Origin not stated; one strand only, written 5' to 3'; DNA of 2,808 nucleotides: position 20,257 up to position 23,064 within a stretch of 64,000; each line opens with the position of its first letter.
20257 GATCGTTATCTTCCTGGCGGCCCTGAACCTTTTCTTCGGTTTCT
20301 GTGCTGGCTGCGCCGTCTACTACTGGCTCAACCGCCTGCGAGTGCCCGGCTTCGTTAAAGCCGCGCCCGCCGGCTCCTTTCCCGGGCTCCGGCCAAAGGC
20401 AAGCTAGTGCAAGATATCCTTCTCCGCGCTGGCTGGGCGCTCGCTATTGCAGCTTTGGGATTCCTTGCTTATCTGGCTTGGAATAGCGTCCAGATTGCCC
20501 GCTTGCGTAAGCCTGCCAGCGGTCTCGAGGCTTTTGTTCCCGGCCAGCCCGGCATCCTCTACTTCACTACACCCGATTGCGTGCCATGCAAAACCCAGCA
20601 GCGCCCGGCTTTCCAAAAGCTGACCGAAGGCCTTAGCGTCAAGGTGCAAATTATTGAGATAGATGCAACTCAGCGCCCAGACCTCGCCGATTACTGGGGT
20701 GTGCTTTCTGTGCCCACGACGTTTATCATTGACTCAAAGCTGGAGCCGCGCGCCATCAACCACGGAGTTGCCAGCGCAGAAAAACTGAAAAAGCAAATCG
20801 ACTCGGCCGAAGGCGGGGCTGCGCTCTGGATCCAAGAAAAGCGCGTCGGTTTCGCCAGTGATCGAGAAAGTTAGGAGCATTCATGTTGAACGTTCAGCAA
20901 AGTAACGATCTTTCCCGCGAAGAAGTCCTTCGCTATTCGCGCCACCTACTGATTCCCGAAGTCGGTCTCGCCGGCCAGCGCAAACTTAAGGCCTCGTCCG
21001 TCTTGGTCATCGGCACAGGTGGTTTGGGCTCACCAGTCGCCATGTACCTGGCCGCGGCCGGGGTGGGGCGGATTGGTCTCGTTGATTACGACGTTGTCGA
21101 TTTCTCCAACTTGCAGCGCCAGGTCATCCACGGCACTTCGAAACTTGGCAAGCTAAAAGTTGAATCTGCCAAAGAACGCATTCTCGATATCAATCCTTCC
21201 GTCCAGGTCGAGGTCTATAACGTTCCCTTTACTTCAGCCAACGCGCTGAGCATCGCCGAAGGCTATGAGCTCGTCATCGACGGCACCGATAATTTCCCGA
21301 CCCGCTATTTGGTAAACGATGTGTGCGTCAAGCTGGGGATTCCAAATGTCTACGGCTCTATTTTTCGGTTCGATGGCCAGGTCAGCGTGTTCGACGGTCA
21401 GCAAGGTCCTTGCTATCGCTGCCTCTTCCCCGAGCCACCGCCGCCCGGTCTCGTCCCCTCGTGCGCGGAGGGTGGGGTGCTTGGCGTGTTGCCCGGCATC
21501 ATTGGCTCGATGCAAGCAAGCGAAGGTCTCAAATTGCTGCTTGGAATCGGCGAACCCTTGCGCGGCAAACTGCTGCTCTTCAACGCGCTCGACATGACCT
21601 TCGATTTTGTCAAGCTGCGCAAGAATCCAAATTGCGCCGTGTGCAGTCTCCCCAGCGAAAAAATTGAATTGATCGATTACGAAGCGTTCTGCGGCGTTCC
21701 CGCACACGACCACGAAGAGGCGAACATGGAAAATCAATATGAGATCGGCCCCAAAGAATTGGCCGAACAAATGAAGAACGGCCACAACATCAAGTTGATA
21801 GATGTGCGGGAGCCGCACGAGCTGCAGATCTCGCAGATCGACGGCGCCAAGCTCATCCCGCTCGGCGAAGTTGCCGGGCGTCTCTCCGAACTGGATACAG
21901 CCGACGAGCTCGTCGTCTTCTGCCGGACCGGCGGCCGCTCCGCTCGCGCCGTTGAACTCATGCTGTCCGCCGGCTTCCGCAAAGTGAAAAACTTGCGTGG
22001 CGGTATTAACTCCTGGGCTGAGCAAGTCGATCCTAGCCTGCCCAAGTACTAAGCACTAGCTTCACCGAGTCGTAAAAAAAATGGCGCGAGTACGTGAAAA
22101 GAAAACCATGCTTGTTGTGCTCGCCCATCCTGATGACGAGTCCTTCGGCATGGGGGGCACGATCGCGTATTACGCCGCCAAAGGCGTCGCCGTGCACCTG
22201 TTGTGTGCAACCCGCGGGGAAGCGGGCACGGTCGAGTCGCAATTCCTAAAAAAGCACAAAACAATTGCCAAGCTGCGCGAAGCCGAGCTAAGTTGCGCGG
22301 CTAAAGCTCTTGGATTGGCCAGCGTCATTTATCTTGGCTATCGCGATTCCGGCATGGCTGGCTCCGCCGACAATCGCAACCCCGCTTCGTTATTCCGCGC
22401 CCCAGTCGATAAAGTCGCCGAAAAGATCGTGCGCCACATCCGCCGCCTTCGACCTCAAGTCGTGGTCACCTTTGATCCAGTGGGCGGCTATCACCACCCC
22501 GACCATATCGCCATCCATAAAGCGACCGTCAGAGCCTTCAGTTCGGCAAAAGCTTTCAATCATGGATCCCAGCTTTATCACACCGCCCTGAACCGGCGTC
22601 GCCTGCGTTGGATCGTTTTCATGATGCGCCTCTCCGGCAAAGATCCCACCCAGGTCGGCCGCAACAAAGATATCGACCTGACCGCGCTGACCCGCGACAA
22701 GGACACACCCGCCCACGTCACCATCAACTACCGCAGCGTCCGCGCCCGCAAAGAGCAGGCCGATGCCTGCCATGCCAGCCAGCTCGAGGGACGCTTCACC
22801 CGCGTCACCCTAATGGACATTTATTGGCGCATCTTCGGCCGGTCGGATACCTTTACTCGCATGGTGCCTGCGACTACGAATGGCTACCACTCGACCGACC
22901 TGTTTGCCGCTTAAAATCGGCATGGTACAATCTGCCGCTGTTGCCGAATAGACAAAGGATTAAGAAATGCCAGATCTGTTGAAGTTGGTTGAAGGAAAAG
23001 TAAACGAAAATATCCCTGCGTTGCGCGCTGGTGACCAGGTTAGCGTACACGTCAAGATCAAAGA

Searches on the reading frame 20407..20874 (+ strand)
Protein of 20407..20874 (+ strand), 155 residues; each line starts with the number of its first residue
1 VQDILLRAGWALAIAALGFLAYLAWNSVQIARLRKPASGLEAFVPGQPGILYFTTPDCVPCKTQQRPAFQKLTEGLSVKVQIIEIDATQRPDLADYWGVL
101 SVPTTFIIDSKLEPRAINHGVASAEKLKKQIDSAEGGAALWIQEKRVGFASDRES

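Call 7: search_protein_families(library=pfam, proteins=[window:20407-20874:+])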
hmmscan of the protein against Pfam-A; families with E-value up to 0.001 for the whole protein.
window:20407-20874:+ (155 aa): 3 families
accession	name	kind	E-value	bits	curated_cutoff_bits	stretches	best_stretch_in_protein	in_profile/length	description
PF00085.26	Thioredoxin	-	1.6e-09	38.1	23.5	1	48-132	20-102/103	Thioredoxin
PF13728.12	TraF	-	5.2e-09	36.7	23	1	48-131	131-223/224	F plasmid transfer operon protein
PF13098.12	Thioredoxin_2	-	3.6e-07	30.9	27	1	46-129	5-102/104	Thioredoxin-like domain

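Call 63: search_protein_families(library=ncbifam, proteins=[window:20407-20874:+], max_evalue=0.00001)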
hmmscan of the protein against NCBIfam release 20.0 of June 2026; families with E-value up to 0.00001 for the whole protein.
window:20407-20874:+ (155 aa): 2 families
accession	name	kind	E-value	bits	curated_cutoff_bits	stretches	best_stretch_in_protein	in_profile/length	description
TIGR01068.1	thioredoxin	equivalog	2.4e-08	34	96.8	1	51-133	19-99/101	thioredoxin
TIGR01126.1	pdi_dom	equivalog_domain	4.4e-06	26.9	107.2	1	49-131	17-101/105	protein disulfide-isomerase domain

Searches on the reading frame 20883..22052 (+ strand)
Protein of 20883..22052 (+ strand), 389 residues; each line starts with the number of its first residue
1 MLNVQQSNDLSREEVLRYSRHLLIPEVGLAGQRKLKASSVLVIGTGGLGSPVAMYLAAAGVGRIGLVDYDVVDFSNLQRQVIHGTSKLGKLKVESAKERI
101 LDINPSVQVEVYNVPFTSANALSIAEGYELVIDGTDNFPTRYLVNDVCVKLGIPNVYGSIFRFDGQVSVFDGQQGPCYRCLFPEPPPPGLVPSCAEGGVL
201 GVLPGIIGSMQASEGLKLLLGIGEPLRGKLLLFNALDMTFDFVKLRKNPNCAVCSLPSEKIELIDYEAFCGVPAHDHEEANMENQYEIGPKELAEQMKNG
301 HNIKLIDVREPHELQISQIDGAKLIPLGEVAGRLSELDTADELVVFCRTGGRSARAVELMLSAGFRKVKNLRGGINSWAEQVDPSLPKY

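Call 7: search_protein_families(library=pfam, proteins=[window:20883-22052:+])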
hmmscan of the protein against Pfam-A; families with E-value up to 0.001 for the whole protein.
window:20883-22052:+ (389 aa): 2 families
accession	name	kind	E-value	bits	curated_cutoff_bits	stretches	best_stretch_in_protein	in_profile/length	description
PF00899.27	ThiF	-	2.8e-84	282.5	28.1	1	18-252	1-237/238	ThiF family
PF00581.25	Rhodanese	-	1.4e-17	64.4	22.2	1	290-380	2-101/102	Rhodanese-like domain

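Call 63: search_protein_families(library=ncbifam, proteins=[window:20883-22052:+], max_evalue=0.00001)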
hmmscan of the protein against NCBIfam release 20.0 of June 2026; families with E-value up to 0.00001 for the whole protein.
window:20883-22052:+ (389 aa): 27 families (the best 25 are shown)
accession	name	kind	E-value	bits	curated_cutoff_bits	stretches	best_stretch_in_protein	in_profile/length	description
NF005646.0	PRK07411.1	equivalog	3.8e-158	526.7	633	1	1-389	1-390/390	molybdopterin-synthase adenylyltransferase MoeB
NF005902.0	PRK07878.1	equivalog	4.4e-147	490.1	647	1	4-389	9-392/392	adenylyltransferase/sulfurtransferase MoeZ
NF006444.0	PRK08762.1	equivalog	1.6e-139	464.8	449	2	4-272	114-385/387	molybdopterin-synthase adenylyltransferase MoeB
NF047750.1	SAMPActivE1UbaA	equivalog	2e-99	332.3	450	1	8-273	3-268/270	SAMP-activating enzyme E1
NF004281.0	PRK05690.1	subfamily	1.4e-91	306.2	266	1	8-255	3-249/250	molybdopterin-synthase adenylyltransferase MoeB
NF004111.0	PRK05600.1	equivalog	1.1e-74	251.8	437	1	9-377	13-370/371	ThiF family adenylyltransferase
TIGR02356.1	adenyl_thiF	equivalog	2e-73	246.1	275.25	1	17-219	1-203/203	thiazole biosynthesis adenylyltransferase ThiF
TIGR02355.1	moeB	equivalog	1.9e-67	227.2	376.55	1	14-254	1-240/240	molybdopterin-synthase adenylyltransferase MoeB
NF006204.0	PRK08328.1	equivalog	8.8e-48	162.9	339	1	10-245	2-231/231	hypothetical protein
NF009123.0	PRK12475.1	subfamily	7.2e-44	150.4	510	1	17-255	4-244/338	MoeB/ThiF family adenylyltransferase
NF006395.0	PRK08644.1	equivalog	5.4e-28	98.1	159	1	30-148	23-140/215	sulfur carrier protein ThiS adenylyltransferase ThiF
TIGR02354.1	thiF_fam2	equivalog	2.5e-23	83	152.2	1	33-145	17-128/200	thiamine biosynthesis protein ThiF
NF006077.0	PRK08223.1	equivalog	7.6e-22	77.6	266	1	30-172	21-165/296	hypothetical protein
NF011696.0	PRK15116.1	equivalog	5.3e-16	59.1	304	1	36-156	29-150/268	tRNA cyclic N6-threonylcarbamoyladenosine(37) synthase TcdA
NF045521.1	rhoda_near_glyco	subfamily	6e-15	55.3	145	1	291-381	23-111/144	rhodanese homology domain-containing protein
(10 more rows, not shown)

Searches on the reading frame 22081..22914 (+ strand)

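Call 7: search_protein_families(library=pfam, proteins=[window:22081-22914:+])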
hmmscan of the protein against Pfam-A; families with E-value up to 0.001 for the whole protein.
window:22081-22914:+ (277 aa): 1 family
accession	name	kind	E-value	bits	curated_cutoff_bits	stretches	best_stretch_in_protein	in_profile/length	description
PF02585.22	PIG-L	-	1.2e-37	129.7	28.2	1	11-152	1-128/129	GlcNAc-PI de-N-acetylase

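Call 63: search_protein_families(library=ncbifam, proteins=[window:22081-22914:+], max_evalue=0.00001)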
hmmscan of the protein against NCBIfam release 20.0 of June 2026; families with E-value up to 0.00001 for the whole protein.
window:22081-22914:+ (277 aa): 4 families
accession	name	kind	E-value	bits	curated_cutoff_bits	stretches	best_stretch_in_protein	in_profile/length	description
TIGR03445.1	mycothiol_MshB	equivalog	2.6e-45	155.5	224.35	1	11-236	1-237/284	N-acetyl-1-D-myo-inositol-2-amino-2-deoxy-alpha-D-glucopyranoside deacetylase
TIGR03446.1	mycothiol_Mca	equivalog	1.5e-34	119.9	277.15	1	10-191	3-198/283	mycothiol conjugate amidase Mca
TIGR04000.1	thiol_BshB2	equivalog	3.1e-26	92.4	195.25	1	10-169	3-149/217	bacillithiol biosynthesis deacetylase BshB2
TIGR04001.1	thiol_BshB1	equivalog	8e-16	58.4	182.5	1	10-157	4-126/226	bacillithiol biosynthesis deacetylase BshB1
